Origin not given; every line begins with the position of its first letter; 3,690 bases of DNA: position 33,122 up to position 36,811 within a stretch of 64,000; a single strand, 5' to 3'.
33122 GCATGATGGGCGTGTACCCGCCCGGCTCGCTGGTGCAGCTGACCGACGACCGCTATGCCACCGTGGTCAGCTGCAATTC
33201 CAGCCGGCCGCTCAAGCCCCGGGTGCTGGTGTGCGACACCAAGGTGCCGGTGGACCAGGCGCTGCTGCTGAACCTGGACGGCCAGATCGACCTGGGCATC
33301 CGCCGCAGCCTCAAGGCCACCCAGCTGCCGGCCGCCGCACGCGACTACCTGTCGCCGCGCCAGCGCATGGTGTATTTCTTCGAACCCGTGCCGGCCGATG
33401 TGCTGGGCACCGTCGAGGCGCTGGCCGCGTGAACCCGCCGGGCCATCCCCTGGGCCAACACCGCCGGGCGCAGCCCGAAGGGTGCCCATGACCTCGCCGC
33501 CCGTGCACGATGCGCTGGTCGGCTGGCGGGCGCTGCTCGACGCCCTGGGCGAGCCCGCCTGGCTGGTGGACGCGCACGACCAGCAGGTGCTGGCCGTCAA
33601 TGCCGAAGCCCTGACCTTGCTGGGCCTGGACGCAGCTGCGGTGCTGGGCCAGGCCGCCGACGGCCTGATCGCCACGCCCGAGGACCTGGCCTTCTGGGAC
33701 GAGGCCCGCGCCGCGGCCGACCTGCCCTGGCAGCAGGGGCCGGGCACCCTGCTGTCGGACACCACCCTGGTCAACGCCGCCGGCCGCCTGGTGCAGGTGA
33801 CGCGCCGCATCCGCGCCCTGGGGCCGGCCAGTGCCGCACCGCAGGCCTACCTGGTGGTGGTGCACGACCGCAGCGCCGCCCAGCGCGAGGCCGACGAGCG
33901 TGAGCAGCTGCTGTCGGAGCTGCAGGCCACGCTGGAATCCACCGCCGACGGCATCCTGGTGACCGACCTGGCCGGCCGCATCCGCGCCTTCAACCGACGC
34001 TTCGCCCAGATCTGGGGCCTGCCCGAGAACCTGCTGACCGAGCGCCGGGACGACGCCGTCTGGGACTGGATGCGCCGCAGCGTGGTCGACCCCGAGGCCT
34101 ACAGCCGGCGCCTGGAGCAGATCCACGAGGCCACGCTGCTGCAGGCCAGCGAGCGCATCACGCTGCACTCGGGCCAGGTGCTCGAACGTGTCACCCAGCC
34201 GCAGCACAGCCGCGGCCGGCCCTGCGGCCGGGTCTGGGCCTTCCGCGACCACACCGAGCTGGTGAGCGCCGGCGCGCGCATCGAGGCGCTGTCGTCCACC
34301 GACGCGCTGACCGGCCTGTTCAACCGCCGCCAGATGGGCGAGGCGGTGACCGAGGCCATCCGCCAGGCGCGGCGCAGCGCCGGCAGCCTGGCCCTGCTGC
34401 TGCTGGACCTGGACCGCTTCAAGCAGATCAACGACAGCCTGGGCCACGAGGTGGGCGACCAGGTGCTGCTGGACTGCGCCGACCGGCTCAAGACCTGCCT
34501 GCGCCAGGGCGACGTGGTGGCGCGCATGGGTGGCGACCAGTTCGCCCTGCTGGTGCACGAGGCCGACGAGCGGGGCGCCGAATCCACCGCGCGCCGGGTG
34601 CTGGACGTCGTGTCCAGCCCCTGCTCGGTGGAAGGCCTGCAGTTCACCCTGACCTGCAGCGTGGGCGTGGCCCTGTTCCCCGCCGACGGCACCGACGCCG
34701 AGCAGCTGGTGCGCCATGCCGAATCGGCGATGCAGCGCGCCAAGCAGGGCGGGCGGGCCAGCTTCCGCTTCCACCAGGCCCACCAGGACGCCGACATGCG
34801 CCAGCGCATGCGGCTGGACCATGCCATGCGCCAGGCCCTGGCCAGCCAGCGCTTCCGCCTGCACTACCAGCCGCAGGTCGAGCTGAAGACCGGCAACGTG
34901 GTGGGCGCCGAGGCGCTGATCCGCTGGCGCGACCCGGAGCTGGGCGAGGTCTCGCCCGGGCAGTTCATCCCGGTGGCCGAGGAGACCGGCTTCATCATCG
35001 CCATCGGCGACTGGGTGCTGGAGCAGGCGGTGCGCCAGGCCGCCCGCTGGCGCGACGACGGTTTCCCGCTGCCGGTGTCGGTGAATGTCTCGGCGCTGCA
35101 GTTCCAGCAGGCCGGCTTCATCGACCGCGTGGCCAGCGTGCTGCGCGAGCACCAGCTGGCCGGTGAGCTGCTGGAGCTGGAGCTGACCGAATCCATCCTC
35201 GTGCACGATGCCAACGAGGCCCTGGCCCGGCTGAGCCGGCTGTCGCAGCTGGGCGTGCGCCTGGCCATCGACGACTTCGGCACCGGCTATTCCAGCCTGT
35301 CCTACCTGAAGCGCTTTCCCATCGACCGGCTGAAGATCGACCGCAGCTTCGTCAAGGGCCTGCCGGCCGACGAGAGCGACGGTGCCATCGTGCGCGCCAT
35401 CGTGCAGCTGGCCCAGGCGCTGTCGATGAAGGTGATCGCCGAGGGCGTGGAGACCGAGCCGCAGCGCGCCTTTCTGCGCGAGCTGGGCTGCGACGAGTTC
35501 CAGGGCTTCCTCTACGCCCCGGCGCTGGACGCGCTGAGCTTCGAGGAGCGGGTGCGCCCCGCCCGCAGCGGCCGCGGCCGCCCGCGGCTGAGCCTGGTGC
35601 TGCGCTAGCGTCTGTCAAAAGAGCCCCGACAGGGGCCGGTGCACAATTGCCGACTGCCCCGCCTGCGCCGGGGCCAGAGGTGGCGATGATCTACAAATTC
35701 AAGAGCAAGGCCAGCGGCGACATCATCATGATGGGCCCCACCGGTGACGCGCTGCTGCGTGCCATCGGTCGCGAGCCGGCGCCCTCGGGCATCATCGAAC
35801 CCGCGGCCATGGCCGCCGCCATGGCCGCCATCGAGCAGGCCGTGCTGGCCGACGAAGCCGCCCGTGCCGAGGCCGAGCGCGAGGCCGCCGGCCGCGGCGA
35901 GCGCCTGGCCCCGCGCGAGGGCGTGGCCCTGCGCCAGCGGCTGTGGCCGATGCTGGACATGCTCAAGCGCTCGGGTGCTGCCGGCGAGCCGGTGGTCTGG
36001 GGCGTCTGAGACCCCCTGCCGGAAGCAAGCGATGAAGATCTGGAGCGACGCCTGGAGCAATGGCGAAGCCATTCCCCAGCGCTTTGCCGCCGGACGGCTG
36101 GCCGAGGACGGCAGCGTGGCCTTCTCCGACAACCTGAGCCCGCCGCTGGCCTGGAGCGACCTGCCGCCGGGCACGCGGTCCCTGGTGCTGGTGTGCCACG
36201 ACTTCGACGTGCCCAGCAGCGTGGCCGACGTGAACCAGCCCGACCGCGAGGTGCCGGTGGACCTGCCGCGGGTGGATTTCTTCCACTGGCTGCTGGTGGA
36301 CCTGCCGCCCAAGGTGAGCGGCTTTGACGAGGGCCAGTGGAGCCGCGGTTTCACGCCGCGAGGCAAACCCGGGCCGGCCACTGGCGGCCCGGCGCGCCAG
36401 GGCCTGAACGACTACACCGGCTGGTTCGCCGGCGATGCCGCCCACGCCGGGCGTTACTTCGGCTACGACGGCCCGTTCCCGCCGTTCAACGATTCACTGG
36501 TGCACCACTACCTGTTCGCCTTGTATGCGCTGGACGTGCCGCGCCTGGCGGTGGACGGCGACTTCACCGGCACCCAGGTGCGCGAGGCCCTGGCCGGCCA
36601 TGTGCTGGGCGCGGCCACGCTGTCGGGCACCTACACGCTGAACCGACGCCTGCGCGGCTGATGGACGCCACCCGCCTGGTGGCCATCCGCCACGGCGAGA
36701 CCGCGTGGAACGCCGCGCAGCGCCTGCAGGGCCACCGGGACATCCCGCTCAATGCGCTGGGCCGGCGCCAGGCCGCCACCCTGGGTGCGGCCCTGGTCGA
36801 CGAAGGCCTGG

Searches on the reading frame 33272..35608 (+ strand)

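Call 18: search_protein_families(library=ncbifam, proteins=[window:33272-35608:+], max_evalue=1e-20)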
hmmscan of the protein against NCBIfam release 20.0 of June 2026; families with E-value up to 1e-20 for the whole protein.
window:33272-35608:+ (778 aa): 21 families
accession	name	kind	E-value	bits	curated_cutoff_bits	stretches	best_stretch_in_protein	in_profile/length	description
NF045675.1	PhdiestaseDibA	equivalog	3.4e-149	498.1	980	1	204-754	67-618/623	phosphodiesterase DibA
NF007474.0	PRK10060.1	equivalog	1.1e-130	436.9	782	1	324-761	220-654/663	cyclic di-GMP phosphodiesterase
NF008467.0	PRK11359.1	equivalog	1.2e-114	384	857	1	336-754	371-785/800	oxygen-sensing cyclic-di-GMP phosphodiesterase DosP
NF053781.1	cdiGMPphdstlr2612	equivalog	2.9e-110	369.7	1600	1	203-756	709-1260/1268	Tlr1612 family c-di-GMP phosphodiesterase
NF052458.1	PhdiestGepA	equivalog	2.2e-102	343.7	1200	1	341-751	425-831/840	phosphodiesterase GepA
NF008807.1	PRK11829.1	equivalog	1.9e-93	313.8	733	1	330-759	231-660/670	biofilm formation regulator HmsP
NF007298.0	PRK09776.1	equivalog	8.8e-69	232.5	1135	1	303-747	646-1092/1111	diguanylate cyclase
NF052596.1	RR_EAL_PvrR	equivalog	1.1e-56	192.2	580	1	504-761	131-389/398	response regulator cyclic di-GMP phosphodiesterase PvrR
NF007839.0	PRK10551.1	equivalog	1.7e-46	158.9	461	1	510-757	259-506/518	cyclic di-GMP phosphodiesterase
NF045673.1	c-di-GMPRcptLapD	equivalog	8.1e-45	153.3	1020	1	340-748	235-641/647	cyclic di-GMP receptor LapD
NF007423.1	PRK09966.1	equivalog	1.7e-43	149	325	1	329-491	227-390/390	diguanylate cyclase DgcN/YfiN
TIGR00254.1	GGDEF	domain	8.6e-43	145.9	37.4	1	338-498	2-164/168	diguanylate cyclase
NF038266.1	diguan_SiaD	equivalog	2.4e-40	138.5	290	1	330-496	83-250/252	biofilm regulation diguanylate cyclase SiaD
NF008281.1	PRK11059.1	equivalog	1e-39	136.3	663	1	340-749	220-627/633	RNase E specificity factor CsrD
NF007135.0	PRK09581.1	equivalog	2.5e-36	125.5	474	1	340-497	291-451/457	PleD family two-component system response regulator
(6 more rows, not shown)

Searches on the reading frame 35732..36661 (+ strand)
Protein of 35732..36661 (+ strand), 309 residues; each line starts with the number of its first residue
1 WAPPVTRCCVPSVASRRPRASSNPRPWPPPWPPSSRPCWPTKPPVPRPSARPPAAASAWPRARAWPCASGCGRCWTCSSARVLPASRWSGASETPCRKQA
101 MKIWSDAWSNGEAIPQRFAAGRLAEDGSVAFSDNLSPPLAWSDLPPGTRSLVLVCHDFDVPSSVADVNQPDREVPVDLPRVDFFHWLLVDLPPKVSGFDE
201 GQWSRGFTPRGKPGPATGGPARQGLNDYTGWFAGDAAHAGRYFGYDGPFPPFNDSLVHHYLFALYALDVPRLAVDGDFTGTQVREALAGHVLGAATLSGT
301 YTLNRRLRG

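Call 18: search_protein_families(library=ncbifam, proteins=[window:35732-36661:+], max_evalue=1e-20)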
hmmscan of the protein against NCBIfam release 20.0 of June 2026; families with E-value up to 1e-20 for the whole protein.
window:35732-36661:+ (309 aa): 1 family
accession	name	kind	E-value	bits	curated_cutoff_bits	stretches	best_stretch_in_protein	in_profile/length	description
TIGR00481.1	TIGR00481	subfamily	6.2e-22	78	57.75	0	132-299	12-140/142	YbhB/YbcL family Raf kinase inhibitor-like protein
